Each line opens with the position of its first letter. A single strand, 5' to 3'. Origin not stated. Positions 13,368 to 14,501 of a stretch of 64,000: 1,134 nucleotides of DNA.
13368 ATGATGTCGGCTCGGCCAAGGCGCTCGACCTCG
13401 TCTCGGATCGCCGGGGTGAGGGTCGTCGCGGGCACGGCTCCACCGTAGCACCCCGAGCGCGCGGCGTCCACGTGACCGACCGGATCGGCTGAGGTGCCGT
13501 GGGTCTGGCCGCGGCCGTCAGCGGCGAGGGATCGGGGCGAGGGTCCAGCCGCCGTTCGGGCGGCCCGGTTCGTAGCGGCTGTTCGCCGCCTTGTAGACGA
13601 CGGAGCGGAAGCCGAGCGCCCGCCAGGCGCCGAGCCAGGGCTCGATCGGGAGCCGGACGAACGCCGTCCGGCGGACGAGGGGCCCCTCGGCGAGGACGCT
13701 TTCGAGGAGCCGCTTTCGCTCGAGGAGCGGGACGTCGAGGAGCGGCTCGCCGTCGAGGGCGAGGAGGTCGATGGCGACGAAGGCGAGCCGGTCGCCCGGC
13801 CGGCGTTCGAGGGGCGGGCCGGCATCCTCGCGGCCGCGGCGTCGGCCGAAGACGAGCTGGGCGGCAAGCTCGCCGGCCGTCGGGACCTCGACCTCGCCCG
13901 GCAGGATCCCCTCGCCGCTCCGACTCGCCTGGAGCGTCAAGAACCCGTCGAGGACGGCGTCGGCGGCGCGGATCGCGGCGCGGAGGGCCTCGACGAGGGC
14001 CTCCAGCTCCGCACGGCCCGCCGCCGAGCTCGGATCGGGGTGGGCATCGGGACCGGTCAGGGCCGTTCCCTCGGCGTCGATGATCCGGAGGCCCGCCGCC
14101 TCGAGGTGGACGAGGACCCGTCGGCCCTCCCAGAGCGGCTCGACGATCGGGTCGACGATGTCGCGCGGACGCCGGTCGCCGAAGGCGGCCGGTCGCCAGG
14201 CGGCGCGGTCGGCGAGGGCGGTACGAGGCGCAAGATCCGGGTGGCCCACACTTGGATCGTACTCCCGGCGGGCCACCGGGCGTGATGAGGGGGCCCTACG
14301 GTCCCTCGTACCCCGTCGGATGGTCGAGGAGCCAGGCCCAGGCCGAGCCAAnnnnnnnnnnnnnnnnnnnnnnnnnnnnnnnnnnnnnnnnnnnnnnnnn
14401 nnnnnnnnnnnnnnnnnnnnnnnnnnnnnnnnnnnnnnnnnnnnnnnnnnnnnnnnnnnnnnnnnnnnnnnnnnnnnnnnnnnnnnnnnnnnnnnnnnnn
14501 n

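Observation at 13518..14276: ATP-dependent DNA-ligase-like nucleotidyltransferase domain with the catalytic lysine replaced (KxDG becomes LWEG)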

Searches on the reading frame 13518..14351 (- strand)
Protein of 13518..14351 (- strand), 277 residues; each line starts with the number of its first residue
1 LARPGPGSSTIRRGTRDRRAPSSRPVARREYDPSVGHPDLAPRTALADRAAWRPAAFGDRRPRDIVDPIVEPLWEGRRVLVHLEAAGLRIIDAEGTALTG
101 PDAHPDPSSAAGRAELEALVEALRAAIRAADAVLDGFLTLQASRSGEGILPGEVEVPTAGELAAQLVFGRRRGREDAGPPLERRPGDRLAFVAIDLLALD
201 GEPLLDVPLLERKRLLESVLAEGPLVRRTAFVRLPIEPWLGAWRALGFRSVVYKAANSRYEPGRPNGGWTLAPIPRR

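Call 3: search_protein_families(library=pfam, proteins=[window:13518-14351:-], max_evalue=10)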
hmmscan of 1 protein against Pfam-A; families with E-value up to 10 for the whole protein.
window:13518-14351:- (277 aa): 1 family
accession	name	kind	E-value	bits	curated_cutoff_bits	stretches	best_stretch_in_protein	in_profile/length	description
PF01068.26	DNA_ligase_A_M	-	1.9e-07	31.4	26.2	1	69-269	23-200/204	ATP dependent DNA ligase domain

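Call 4: search_protein_families(library=ncbifam, proteins=[window:13518-14351:-], max_evalue=10)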
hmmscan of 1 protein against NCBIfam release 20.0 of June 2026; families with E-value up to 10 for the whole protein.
window:13518-14351:- (277 aa): 12 families
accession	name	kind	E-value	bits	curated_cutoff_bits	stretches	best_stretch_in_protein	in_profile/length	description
TIGR02779.1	NHEJ_ligase_lig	equivalog_domain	3.6e-11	42.8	227.75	1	176-270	94-181/302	non-homologous end-joining DNA ligase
NF007210.0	PRK09632.1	equivalog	1.6e-08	33.4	989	1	70-269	498-654/781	ATP-dependent DNA ligase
NF002868.0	PRK03180.1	equivalog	6.5e-07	28.4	641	1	186-270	292-377/509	ATP-dependent DNA ligase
NF006078.0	PRK08224.1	equivalog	6.2e-06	25.4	296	1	190-264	115-191/350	ATP-dependent DNA ligase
NF005796.0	PRK07636.1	subfamily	1.1e-05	24.8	337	1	188-269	100-181/275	ATP-dependent DNA ligase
TIGR02776.1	NHEJ_ligase_prk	equivalog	1.4e-05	24.1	373.2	1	186-266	85-170/587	DNA ligase D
NF004628.0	PRK05972.1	subfamily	0.00012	20.3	895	1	183-266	336-421/870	ATP-dependent DNA ligase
TIGR04120.1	DNA_lig_bact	equivalog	0.0009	18.3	400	1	127-269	247-393/526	cisplatin damage response ATP-dependent DNA ligase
NF041331.1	LigA_Halo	equivalog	0.0045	15.5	830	1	149-269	300-422/552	ATP-dependent DNA ligase LigA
TIGR00574.1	dnl1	superfamily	0.0096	14.7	217.8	1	190-224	286-320/527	ATP-dependent DNA ligase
NF007211.0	PRK09633.1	equivalog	0.04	12.3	774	1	189-222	113-146/610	DNA ligase D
NF006701.0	PRK09247.1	equivalog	0.046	12.6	543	1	189-269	316-402/540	ATP-dependent DNA ligase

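Call 5: search_solved_structures(query=window:13518-14351:-, max_evalue=10, show_alignments=3)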
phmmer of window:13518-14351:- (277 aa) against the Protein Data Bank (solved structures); distinct sequences matched with E-value up to 10: 9.
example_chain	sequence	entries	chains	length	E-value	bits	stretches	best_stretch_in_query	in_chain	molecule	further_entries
6nhx_A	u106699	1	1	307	1.2e-05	28.4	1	185-270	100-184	ATP-dependent DNA ligase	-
6nhz_A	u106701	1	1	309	1.2e-05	28.3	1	185-270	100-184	ATP-dependent DNA ligase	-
1vs0_A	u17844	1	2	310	2.8e-05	27.1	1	185-270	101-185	Putative DNA ligase-like protein Rv0938/MT0965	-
4eq5_A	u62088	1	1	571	0.0001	25.2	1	165-270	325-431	DNA ligase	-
3gde_A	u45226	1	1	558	0.0013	21.7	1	148-270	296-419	DNA ligase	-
3rr5_A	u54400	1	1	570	0.0037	20.2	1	165-270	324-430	DNA ligase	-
2cfm_A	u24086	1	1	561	0.0038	20.1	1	129-270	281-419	THERMOSTABLE DNA LIGASE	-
9df9_A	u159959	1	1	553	0.14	15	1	165-270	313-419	DNA ligase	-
9dfa_A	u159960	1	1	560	0.19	14.5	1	165-270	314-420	DNA ligase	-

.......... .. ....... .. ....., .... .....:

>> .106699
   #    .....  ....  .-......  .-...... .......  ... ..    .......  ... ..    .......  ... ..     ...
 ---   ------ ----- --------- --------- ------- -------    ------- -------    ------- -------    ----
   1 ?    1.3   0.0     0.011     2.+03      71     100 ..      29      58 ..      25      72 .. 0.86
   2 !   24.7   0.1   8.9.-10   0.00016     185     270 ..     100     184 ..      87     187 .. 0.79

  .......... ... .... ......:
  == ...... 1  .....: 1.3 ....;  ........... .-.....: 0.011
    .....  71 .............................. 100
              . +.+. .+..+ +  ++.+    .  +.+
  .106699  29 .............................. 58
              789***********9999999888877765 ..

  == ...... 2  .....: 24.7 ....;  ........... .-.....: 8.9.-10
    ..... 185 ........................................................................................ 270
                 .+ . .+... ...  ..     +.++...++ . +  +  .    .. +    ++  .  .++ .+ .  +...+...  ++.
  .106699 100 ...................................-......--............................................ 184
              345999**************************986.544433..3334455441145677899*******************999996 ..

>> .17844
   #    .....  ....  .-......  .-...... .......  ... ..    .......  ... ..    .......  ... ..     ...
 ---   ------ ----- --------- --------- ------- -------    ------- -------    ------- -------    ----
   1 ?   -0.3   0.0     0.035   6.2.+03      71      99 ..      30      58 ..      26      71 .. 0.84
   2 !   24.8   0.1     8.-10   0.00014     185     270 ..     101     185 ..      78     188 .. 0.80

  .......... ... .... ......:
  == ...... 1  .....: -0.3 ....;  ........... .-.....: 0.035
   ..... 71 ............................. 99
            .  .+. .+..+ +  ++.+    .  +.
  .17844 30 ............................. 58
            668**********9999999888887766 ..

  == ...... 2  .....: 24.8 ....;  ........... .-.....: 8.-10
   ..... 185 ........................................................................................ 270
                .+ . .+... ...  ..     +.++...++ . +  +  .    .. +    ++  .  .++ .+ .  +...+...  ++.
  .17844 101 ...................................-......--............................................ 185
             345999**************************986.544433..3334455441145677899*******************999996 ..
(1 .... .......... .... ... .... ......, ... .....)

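Call 6: find_homologous_proteins(query=window:13521-14276:-, max_evalue=0.001)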
Query window:13521-14276:- (252 aa): 1093 proteins with E <= 0.001 among 8000 candidates; the best 120 are listed.
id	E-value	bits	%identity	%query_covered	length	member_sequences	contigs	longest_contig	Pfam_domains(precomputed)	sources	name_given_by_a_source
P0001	1.9e-150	518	100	96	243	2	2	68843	PF01068.27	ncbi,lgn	-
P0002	4.8e-116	405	80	96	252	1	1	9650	PF01068.27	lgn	-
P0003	4.7e-108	379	75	96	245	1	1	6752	PF01068.27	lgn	-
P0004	6.0e-108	378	74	93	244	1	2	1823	PF01068.27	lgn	-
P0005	9.5e-107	375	74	96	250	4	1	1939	PF01068.27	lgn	-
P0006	1.0e-104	368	74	93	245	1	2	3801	PF01068.27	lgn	-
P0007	1.6e-99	351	68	94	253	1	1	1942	PF01068.27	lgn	-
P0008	7.0e-98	345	70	94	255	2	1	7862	PF01068.27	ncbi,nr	ncbi:MAG TPA: hypothetical protein VNO86_06575 [Candidatus Binatia bacterium]|nr:hypothetical protei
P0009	2.8e-95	337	70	94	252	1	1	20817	PF01068.27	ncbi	-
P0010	4.7e-95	336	70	92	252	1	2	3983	PF01068.27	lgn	-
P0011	5.2e-95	336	70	92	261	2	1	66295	PF01068.27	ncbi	-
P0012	4.2e-94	333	71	92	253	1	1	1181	PF01068.27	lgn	-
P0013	8.6e-94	332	70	94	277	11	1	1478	PF01068.27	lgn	-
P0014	1.4e-66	243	55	93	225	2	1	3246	PF01068.27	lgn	-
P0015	2.2e-63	232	52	93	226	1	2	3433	PF01068.27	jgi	jgi:bifunctional non-homologous end joining protein LigD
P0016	6.9e-62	227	54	92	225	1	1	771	PF01068.27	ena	-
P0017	1.6e-60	223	51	91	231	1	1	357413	PF01068.27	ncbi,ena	-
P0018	1.8e-60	223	51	93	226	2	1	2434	PF01068.27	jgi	jgi:ATP-dependent DNA ligase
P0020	2.3e-59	219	53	90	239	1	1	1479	PF01068.27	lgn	-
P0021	5.1e-59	218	52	92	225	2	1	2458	PF01068.27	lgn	-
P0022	1.0e-58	217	52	92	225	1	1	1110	PF01068.27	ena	-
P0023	1.3e-58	217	53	92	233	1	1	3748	PF01068.27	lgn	-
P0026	2.8e-58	216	49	90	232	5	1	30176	PF01068.27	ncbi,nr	ncbi:MAG: dependent ligase domain [Chloroflexota bacterium]|nr:dependent ligase domain [Chloroflexot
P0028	4.7e-58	215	50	90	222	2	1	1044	PF01068.27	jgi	jgi:hypothetical protein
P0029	5.7e-58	215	53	91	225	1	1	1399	PF01068.27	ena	-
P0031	1.0e-57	214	50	92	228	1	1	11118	PF01068.27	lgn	-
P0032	1.1e-57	214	50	91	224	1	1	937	PF01068.27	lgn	-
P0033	1.2e-57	214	50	91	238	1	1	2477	PF01068.27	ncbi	ncbi:MAG TPA: hypothetical protein VIV06_07335 [Candidatus Limnocylindrales bacterium]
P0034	2.8e-57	212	51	94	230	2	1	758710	PF01068.27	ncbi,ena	-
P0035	3.1e-57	212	49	92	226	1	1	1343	PF01068.27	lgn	-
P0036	3.3e-57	212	50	91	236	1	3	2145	PF01068.27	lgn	-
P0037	3.7e-57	212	52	92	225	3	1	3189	PF01068.27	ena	-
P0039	9.1e-57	211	50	92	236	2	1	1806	PF01068.27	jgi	jgi:ATP-dependent DNA ligase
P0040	1.2e-56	210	50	89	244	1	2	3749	PF01068.27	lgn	-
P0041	3.8e-56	209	50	90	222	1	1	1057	PF01068.27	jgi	jgi:ATP dependent DNA ligase-like protein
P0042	5.1e-56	208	50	93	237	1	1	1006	PF01068.27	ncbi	-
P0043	5.2e-56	208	49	90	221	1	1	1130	PF01068.27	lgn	-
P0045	7.7e-56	208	50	90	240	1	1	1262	PF01068.27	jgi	jgi:ATP-dependent DNA ligase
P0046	8.4e-56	208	53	91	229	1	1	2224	PF01068.27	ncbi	-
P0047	1.2e-55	207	48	90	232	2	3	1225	PF01068.27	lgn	-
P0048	1.2e-55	207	48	94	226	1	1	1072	PF01068.27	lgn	-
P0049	2.1e-55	206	49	90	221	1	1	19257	PF01068.27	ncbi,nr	ncbi:MAG TPA: hypothetical protein VFI28_02480 [Candidatus Limnocylindrales bacterium]|nr:hypothetic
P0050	2.2e-55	206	50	91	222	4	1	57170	PF01068.27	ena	-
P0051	2.4e-55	206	49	90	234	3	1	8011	PF01068.27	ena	-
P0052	2.8e-55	206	50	93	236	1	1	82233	PF01068.27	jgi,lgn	jgi:hypothetical protein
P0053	4.6e-55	205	48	90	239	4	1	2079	PF01068.27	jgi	jgi:ATP-dependent DNA ligase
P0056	5.3e-55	205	52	90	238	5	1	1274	PF01068.27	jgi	jgi:hypothetical protein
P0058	6.7e-55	205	49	92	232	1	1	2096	PF01068.27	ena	-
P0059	7.6e-55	204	48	99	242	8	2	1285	PF01068.27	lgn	-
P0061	1.2e-54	204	52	92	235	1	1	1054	PF01068.27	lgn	-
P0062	1.7e-54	203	45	94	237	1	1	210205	PF01068.27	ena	-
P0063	1.9e-54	203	48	92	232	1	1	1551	PF01068.27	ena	-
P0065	3.5e-54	202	48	92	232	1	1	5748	PF01068.27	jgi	jgi:hypothetical protein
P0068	4.9e-54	202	49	92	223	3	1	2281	PF01068.27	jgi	jgi:hypothetical protein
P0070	5.4e-54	202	48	90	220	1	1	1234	PF01068.27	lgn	-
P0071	6.9e-54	201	49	90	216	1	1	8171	PF01068.27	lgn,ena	-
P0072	8.1e-54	201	48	93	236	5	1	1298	PF01068.27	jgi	jgi:ATP-dependent DNA ligase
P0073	8.3e-54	201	48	92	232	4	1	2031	PF01068.27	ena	-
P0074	1.1e-53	201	46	94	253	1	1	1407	PF01068.27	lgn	-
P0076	1.2e-53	200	47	94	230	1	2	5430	PF01068.27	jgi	jgi:ATP-dependent DNA ligase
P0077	1.3e-53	200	47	92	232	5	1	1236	PF01068.27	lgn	-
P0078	1.3e-53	200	48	91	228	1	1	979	PF01068.27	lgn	-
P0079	1.4e-53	200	49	91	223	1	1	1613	PF01068.27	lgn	-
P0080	1.4e-53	200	48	92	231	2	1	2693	PF01068.27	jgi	jgi:ATP-dependent DNA ligase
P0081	2.0e-53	200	49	93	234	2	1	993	PF01068.27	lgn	-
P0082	2.7e-53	199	48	90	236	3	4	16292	PF01068.27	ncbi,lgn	-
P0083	2.8e-53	199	48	92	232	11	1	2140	PF01068.27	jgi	jgi:hypothetical protein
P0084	3.3e-53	199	46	90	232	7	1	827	PF01068.27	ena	-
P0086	3.5e-53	199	48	92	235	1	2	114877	PF01068.27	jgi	jgi:ATP-dependent DNA ligase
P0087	3.8e-53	199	46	93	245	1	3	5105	PF01068.27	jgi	jgi:ATP-dependent DNA ligase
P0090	8.8e-53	198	47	90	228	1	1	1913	PF01068.27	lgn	-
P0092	9.6e-53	198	49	89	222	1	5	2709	PF01068.27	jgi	jgi:hypothetical protein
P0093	9.7e-53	198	47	92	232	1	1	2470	PF01068.27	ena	-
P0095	1.3e-52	197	50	90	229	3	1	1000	PF01068.27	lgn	-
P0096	1.3e-52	197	46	92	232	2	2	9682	PF01068.27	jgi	jgi:hypothetical protein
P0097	1.4e-52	197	48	91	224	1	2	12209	PF01068.27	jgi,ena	jgi:hypothetical protein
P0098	1.5e-52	197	50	88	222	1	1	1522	PF01068.27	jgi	jgi:hypothetical protein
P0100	1.8e-52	197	49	92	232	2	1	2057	PF01068.27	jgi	jgi:hypothetical protein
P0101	2.0e-52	197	48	97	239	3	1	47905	PF01068.27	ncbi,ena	-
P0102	2.0e-52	196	50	88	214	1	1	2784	PF01068.27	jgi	jgi:ATP-dependent DNA ligase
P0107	3.1e-52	196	47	96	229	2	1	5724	PF01068.27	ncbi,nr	ncbi:MAG: hypothetical protein M3R57_11495 [Chloroflexota bacterium]|nr:hypothetical protein [Chloro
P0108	4.8e-52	195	51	88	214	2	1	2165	PF01068.27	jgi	jgi:hypothetical protein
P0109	5.0e-52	195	49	90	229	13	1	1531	PF01068.27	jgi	-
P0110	5.6e-52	195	48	90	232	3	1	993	PF01068.27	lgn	-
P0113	7.0e-52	195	44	92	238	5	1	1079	PF01068.27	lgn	-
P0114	9.0e-52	194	48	92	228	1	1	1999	PF01068.27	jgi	jgi:ATP-dependent DNA ligase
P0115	9.5e-52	194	47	91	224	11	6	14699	PF01068.27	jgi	jgi:bifunctional non-homologous end joining protein LigD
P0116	1.0e-51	194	47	90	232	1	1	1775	PF01068.27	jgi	jgi:ATP-dependent DNA ligase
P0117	1.1e-51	194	50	91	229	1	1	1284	PF01068.27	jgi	jgi:ATP-dependent DNA ligase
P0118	1.3e-51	194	48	88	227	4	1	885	PF01068.27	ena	-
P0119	1.6e-51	194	49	90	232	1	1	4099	PF01068.27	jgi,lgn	jgi:ATP-dependent DNA ligase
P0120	1.6e-51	194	49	92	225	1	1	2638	PF01068.27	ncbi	-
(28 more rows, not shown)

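Call 12: find_encoding_contigs(protein=P0034, flank=8000, max_places=2)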
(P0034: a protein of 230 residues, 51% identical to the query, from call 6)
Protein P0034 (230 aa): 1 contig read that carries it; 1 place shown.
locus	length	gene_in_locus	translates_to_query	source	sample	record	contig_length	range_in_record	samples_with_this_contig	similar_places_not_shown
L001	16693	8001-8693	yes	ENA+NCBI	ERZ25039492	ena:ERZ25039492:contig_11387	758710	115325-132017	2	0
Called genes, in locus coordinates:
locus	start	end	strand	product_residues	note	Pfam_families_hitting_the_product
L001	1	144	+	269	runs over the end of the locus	PF00378:ECH_1, PF16113:ECH_2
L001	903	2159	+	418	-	PF02786:CPSase_L_D2, PF02785:Biotin_carb_C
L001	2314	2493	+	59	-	-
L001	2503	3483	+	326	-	PF00682:HMGL-like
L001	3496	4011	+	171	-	PF01844:HNH, PF14279:HNH_5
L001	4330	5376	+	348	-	PF01743:PolyA_pol, PF12627:PolyA_pol_RNAbd, PF01966:HD, PF13735:tRNA_NucTran2_2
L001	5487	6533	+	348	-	PF01073:3Beta_HSD, PF01370:Epimerase, PF02719:Polysacc_synt_2, PF04321:RmlD_sub_bind, PF05368:NmrA (weak), PF07993:NAD_binding_4 (faint), PF13460:NAD_binding_10 (weak), PF16363:GDP_Man_Dehyd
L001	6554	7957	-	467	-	PF07690:MFS_1, PF13347:MFS_2, PF11700:ATG22, PF07690:MFS_1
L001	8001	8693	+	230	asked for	PF01068:DNA_ligase_A_M (weak)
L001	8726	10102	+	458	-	-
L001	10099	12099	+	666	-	PF00582:Usp, PF00535:Glycos_transf_2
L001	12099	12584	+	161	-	PF00583:Acetyltransf_1, PF13508:Acetyltransf_7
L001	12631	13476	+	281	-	PF02595:Gly_kinase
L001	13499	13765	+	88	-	PF02595:Gly_kinase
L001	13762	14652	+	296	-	PF00730:HhH-GPD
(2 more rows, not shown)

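Call 13: find_encoding_contigs(protein=P0017, flank=8000, max_places=2)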
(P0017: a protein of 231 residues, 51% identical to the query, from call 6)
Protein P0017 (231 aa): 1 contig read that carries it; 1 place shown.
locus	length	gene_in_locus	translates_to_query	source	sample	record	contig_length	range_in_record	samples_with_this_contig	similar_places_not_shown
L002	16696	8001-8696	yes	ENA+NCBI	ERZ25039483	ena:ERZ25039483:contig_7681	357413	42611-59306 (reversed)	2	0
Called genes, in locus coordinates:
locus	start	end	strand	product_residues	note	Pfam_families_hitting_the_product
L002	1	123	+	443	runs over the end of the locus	PF03473:MOSC, PF00583:Acetyltransf_1, PF13508:Acetyltransf_7 (weak)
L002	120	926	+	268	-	PF00378:ECH_1, PF16113:ECH_2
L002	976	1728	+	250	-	PF12728:HTH_17, PF00289:Biotin_carb_N, PF02786:CPSase_L_D2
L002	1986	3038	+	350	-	PF02786:CPSase_L_D2 (weak), PF02785:Biotin_carb_C, PF00364:Biotin_lipoyl, PF25917:BSH_RND (weak), PF25919:BSH_CusB (weak), PF25973:BSH_CzcB (faint), PF25984:BSH_YknX (faint)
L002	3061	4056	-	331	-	-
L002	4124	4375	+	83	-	-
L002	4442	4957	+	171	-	PF01844:HNH, PF14279:HNH_5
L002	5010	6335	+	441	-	PF01743:PolyA_pol, PF12627:PolyA_pol_RNAbd, PF01966:HD, PF13735:tRNA_NucTran2_2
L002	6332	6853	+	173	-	PF13432:TPR_16 (weak), PF14559:TPR_19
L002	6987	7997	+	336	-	PF01073:3Beta_HSD, PF01370:Epimerase, PF02719:Polysacc_synt_2, PF04321:RmlD_sub_bind, PF05368:NmrA (weak), PF13460:NAD_binding_10, PF16363:GDP_Man_Dehyd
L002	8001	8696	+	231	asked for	PF01068:DNA_ligase_A_M (faint)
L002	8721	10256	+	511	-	-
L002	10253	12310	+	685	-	PF00582:Usp, PF00535:Glycos_transf_2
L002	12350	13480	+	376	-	PF02595:Gly_kinase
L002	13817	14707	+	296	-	PF00730:HhH-GPD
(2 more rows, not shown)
